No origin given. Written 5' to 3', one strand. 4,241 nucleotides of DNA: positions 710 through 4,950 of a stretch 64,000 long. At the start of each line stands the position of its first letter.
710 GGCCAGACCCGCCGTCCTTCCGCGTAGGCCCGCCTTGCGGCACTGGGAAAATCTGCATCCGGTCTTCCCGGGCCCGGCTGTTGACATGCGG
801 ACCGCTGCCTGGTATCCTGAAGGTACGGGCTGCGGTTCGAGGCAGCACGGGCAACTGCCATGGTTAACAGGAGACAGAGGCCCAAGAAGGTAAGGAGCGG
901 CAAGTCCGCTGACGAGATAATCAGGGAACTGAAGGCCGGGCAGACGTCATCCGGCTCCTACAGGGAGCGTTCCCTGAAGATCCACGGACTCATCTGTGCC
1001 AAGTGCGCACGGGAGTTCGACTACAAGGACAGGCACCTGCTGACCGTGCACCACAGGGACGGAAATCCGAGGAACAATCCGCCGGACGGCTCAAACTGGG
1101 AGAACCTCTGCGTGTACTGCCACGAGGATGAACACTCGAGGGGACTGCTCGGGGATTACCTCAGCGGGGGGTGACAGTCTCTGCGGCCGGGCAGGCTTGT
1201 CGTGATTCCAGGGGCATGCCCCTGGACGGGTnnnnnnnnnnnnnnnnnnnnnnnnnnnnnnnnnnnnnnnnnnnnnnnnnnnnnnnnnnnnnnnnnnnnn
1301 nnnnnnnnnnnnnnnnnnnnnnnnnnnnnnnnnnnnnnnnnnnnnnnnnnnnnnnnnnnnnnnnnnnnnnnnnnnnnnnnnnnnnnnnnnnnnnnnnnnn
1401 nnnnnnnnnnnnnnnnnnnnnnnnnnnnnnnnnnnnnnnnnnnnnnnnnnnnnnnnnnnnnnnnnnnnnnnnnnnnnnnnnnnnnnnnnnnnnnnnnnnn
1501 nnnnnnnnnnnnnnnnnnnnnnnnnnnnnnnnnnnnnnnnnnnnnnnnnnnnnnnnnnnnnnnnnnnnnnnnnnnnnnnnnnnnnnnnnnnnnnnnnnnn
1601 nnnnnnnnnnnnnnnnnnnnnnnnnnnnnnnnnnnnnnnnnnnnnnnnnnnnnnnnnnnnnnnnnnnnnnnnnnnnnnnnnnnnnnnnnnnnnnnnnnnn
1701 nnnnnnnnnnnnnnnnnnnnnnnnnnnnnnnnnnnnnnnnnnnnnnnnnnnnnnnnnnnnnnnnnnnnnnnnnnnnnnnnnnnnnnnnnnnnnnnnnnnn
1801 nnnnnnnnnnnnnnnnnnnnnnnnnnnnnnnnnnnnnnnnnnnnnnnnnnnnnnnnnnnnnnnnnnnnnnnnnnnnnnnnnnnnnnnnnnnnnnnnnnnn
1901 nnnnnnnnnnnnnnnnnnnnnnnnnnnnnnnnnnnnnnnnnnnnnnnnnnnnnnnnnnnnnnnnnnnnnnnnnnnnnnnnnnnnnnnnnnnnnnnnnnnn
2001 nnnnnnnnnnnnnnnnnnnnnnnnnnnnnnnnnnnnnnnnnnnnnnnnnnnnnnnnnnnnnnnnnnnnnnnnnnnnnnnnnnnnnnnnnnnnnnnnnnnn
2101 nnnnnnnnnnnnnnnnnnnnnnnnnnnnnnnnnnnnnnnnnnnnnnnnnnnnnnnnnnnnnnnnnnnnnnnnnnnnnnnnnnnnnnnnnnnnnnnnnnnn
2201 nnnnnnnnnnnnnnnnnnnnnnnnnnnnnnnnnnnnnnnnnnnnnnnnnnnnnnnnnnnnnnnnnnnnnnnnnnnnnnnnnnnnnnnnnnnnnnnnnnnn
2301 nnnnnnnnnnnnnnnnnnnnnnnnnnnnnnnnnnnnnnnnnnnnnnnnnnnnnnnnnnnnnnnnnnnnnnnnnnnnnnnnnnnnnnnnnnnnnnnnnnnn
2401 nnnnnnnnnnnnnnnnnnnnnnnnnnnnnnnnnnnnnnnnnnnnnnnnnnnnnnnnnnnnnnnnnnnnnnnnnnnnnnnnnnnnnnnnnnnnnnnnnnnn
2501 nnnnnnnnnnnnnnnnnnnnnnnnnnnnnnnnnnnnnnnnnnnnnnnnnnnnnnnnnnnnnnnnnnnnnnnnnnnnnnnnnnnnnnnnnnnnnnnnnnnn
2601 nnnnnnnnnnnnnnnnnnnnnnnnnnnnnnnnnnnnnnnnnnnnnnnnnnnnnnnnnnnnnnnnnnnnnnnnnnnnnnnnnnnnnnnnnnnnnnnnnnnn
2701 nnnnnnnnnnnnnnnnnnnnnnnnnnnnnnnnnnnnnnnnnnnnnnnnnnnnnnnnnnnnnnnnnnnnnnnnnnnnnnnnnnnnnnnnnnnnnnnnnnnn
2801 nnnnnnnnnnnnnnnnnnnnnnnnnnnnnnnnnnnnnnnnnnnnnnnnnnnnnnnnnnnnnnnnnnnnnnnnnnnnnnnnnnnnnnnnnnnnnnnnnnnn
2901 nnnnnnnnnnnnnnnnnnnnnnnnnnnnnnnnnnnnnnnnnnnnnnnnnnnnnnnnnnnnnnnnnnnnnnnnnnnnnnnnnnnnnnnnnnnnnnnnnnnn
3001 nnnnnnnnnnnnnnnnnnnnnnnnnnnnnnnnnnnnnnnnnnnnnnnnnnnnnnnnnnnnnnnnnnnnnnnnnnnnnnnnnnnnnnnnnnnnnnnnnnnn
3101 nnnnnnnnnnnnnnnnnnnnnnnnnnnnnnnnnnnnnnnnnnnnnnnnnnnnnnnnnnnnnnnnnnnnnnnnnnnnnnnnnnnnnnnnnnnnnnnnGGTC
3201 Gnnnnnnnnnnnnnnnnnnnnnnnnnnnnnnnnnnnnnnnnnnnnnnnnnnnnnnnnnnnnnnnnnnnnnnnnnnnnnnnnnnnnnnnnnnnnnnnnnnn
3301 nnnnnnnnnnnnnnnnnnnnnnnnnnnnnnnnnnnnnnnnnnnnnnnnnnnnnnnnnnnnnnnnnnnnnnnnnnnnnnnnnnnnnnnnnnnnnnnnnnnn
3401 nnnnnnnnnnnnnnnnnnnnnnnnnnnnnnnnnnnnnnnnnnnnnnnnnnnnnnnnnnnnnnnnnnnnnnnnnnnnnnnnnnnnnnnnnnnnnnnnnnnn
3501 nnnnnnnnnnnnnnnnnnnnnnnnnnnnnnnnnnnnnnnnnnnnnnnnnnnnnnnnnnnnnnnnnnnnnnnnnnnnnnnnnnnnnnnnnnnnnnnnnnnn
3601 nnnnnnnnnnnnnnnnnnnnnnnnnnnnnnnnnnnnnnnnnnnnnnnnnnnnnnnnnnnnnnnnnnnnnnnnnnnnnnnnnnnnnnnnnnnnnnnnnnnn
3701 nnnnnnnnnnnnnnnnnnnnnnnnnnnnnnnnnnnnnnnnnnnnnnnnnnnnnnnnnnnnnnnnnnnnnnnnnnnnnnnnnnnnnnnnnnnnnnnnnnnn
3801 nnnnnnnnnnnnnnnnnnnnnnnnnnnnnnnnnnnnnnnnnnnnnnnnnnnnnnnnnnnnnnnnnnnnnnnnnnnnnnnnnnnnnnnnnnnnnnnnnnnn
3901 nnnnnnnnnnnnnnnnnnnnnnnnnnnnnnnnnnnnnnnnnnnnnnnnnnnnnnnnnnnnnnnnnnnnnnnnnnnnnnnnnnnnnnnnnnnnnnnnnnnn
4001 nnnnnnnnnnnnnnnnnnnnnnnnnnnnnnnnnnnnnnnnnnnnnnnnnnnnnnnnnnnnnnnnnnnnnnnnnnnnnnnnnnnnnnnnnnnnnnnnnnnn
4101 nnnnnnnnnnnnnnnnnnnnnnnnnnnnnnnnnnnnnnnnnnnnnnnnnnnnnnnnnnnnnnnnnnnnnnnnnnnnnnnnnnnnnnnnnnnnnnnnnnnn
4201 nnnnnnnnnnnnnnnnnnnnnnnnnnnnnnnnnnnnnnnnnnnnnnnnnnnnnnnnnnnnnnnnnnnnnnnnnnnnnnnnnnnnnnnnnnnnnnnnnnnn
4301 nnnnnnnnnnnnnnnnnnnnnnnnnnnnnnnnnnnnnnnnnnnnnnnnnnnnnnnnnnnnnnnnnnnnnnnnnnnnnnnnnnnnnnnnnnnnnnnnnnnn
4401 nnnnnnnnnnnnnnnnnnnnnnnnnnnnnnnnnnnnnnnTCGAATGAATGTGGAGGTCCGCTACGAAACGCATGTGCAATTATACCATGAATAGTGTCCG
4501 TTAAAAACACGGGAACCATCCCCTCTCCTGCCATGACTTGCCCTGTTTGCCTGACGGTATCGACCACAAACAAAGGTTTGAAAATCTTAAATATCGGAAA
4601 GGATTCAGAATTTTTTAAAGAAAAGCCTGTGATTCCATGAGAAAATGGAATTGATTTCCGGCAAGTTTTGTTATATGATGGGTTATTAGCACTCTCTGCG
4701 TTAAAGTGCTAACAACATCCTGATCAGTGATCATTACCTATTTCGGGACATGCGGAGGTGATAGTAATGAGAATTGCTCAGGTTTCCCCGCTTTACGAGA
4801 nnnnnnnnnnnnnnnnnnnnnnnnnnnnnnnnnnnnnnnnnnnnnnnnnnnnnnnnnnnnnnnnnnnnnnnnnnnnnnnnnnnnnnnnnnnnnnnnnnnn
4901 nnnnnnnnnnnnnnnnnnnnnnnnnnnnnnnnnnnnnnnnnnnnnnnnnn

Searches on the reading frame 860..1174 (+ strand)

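Call 42: search_protein_families(library=pfam, max_evalue=0.00001, proteins=[window:860-1174:+])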
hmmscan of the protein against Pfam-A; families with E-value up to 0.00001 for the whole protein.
window:860-1174:+ (104 aa): 1 family
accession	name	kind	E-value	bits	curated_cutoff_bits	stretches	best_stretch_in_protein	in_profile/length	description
PF01844.29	HNH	-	9.7e-08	32.5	21.4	1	46-94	1-47/47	HNH endonuclease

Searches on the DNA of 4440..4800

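Call 61: search_rna_families(source=window, start=4440, end=4800, threshold=evalue, max_evalue=1)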
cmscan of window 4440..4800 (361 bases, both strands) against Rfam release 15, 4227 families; matches with E-value up to 1: 0.
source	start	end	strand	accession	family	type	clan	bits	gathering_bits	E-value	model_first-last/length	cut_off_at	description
